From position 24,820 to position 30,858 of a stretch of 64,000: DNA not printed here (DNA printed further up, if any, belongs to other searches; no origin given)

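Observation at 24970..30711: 1913-aa secreted metzincin with multiple repeat modules and two peptidoglycan-binding domains; recently duplicated internal repeats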

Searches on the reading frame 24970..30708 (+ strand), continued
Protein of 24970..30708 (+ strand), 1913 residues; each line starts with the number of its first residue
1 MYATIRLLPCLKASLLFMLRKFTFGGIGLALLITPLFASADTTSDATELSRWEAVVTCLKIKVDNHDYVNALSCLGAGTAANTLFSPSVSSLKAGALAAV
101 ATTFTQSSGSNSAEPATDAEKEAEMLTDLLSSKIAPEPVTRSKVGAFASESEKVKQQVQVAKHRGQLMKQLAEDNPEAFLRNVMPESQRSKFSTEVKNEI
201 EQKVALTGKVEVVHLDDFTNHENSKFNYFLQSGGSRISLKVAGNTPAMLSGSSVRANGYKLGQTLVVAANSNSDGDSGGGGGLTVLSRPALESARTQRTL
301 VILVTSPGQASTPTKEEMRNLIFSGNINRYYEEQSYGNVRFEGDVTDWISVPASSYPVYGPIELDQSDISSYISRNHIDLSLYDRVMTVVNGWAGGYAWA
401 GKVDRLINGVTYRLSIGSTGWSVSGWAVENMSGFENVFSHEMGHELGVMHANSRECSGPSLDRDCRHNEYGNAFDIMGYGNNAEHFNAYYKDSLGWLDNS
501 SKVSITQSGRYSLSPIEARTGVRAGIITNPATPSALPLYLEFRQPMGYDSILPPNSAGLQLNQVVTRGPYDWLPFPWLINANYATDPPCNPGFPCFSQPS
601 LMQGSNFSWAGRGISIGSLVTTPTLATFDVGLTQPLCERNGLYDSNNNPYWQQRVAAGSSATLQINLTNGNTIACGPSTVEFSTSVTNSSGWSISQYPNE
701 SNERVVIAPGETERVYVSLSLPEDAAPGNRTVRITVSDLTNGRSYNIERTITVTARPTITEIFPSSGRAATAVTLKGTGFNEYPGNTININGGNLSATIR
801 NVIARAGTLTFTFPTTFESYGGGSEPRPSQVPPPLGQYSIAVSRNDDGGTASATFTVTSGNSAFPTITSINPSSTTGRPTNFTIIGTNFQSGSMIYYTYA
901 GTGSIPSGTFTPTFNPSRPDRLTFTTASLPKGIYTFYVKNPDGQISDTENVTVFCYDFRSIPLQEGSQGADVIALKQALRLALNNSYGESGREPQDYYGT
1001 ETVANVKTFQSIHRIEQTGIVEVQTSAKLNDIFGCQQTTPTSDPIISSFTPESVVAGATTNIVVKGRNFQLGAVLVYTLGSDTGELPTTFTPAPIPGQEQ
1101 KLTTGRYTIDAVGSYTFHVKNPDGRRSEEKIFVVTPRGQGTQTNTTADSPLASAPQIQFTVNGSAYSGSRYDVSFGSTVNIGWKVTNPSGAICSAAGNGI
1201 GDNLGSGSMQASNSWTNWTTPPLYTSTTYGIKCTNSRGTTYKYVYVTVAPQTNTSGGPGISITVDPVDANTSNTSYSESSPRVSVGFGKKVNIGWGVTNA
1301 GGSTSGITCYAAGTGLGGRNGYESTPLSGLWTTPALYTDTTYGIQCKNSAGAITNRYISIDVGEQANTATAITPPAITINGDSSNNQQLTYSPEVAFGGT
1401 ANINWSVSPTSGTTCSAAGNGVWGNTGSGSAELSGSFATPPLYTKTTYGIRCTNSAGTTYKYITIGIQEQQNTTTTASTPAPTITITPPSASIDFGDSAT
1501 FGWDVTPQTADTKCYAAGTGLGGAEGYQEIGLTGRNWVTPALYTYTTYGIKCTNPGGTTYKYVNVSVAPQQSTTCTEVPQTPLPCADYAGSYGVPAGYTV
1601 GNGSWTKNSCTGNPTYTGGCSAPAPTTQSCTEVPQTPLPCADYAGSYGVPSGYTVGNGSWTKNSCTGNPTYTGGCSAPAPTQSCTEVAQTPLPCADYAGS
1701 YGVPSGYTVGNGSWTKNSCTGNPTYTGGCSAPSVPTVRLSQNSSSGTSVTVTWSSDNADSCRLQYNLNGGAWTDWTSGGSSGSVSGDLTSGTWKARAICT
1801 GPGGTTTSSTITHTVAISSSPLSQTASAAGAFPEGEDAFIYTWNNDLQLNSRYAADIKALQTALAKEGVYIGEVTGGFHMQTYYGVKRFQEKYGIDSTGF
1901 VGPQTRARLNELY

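Call 76: search_protein_families(library=pfam, alignment_id=A6, max_evalue=0.001)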
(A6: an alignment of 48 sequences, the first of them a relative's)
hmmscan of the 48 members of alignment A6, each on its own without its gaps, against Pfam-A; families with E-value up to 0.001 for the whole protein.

A. member 1, P0001 (1896 aa): 5 families
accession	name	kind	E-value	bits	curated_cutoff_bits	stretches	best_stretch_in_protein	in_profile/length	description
PF01471.23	PG_binding_1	-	5.9e-21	74.8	23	2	1838-1892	3-57/57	Putative peptidoglycan binding domain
PF10633.15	NPCBM_assoc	-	2e-06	28.4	24.4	1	640-720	3-76/78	NPCBM-associated, NEW3 domain of alpha-galactosidase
PF13583.11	Reprolysin_4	-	2.2e-05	24.6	22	1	394-467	120-180/203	Metallo-peptidase family M12B Reprolysin-like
PF05547.17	Peptidase_M6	-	2.7e-05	24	22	0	310-364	70-123/294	Immune inhibitor A peptidase M6, catalytic domain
PF01833.30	TIG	-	0.00036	20.9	20.9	1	740-800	1-60/84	IPT/TIG domain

B. families by the number of members that match (of 48 scanned): 18 families
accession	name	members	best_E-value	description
PF13582.12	Reprolysin_3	13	2e-05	Metallo-peptidase family M12B Reprolysin-like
PF13688.12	Reprolysin_5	12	2.6e-06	Metallo-peptidase family M12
PF13583.11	Reprolysin_4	12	5.4e-06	Metallo-peptidase family M12B Reprolysin-like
PF01833.30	TIG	9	2.3e-07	IPT/TIG domain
PF10633.15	NPCBM_assoc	7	3e-07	NPCBM-associated, NEW3 domain of alpha-galactosidase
PF01471.23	PG_binding_1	5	1.5e-23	Putative peptidoglycan binding domain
PF10342.15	Kre9_KNH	3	2.3e-12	Kre9/KNH-like N-terminal Ig-like domain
PF05548.17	Peptidase_M11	3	3e-07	Gametolysin peptidase M11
PF00413.30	Peptidase_M10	3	6.7e-05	Matrixin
PF13574.12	Reprolysin_2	3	0.00014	Metallo-peptidase family M12B Reprolysin-like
PF00404.24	Dockerin_1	1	3.1e-21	Dockerin type I domain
PF07705.17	CARDB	1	8e-17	CARDB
PF13946.11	DUF4214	1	7e-14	Domain of unknown function (DUF4214)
PF17957.7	Big_7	1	9.1e-14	Bacterial Ig domain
PF18998.6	Flg_new_2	1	1.9e-09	Divergent InlB B-repeat domain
PF05547.17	Peptidase_M6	1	2.7e-05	Immune inhibitor A peptidase M6, catalytic domain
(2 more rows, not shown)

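Call 90: list_cluster_members(proteins=[P0001, P0002, P0156, P0152])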
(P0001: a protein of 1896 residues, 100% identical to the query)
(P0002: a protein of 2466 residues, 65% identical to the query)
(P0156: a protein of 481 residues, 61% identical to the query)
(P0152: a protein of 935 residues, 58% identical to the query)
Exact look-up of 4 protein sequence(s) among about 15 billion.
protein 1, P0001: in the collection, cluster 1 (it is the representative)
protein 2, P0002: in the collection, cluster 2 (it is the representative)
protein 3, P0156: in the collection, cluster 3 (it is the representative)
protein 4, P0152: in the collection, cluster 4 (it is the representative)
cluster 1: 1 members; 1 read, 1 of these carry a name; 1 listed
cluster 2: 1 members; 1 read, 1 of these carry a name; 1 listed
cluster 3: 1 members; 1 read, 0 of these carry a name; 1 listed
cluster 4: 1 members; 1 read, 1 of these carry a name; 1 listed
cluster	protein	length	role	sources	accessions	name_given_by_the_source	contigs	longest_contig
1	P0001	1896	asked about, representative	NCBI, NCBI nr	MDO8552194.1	MAG: peptidoglycan-binding protein [bacterium] | peptidoglycan-binding protein [bacterium]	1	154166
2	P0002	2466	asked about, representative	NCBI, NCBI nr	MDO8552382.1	MAG: peptidoglycan-binding protein [bacterium] | peptidoglycan-binding protein [bacterium]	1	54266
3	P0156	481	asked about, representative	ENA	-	-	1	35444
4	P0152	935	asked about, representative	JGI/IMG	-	hypothetical protein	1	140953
